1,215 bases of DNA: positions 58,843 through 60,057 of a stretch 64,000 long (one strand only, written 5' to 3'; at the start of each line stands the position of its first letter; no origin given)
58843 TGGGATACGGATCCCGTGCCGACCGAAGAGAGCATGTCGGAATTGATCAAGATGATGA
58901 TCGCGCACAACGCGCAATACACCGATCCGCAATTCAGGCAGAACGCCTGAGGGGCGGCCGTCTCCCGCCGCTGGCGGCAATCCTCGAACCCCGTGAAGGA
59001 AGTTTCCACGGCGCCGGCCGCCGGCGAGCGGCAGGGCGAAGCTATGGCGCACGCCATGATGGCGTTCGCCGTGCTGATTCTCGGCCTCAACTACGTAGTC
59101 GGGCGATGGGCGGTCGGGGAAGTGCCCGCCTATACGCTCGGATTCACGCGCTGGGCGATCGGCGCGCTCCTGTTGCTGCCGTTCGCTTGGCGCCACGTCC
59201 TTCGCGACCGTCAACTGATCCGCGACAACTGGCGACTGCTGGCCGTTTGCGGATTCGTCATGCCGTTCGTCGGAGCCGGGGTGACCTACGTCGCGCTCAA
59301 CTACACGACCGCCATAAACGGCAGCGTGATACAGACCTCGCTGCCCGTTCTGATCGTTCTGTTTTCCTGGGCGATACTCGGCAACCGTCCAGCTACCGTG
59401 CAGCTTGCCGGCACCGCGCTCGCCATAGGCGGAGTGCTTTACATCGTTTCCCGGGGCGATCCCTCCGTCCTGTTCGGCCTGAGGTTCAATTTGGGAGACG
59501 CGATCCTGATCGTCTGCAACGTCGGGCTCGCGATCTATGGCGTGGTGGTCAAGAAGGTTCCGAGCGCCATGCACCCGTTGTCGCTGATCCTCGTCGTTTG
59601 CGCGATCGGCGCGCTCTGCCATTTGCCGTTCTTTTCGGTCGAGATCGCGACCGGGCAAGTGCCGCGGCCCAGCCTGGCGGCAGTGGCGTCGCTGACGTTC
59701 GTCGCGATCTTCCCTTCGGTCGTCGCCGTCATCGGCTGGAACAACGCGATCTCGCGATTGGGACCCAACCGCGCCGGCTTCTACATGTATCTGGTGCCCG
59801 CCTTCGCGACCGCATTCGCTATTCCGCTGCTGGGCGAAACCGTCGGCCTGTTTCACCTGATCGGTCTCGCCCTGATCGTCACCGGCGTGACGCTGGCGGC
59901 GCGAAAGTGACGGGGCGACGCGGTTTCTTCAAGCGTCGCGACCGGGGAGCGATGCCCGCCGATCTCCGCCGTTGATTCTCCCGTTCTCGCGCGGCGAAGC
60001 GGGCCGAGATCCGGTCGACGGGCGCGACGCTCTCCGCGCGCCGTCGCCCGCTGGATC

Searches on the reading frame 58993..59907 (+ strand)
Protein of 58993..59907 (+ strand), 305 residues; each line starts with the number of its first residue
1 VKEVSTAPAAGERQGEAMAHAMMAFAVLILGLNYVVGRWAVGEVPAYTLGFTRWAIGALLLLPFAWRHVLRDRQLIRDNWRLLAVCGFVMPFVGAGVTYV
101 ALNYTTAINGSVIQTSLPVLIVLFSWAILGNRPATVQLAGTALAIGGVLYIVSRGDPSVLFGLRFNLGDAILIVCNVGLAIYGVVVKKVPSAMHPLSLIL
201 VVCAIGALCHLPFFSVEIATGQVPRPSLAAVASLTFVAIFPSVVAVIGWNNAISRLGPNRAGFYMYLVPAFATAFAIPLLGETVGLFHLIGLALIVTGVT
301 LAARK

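Call 26: search_protein_families(library=pfam, proteins=[window:58993-59907:+], max_evalue=0.001)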
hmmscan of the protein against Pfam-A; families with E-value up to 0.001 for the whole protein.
window:58993-59907:+ (305 aa): 3 families
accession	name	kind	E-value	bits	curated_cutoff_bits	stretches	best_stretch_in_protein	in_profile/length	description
PF00892.27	EamA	-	2.6e-41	141.5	28.2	2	20-152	4-134/135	EamA-like transporter family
PF03151.22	TPT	-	2.4e-05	24.3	30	0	89-149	228-288/291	Triose-phosphate Transporter family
PF24396.1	DUF7541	-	0.00075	19.8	28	1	50-151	35-111/120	Family of unknown function (DUF7541)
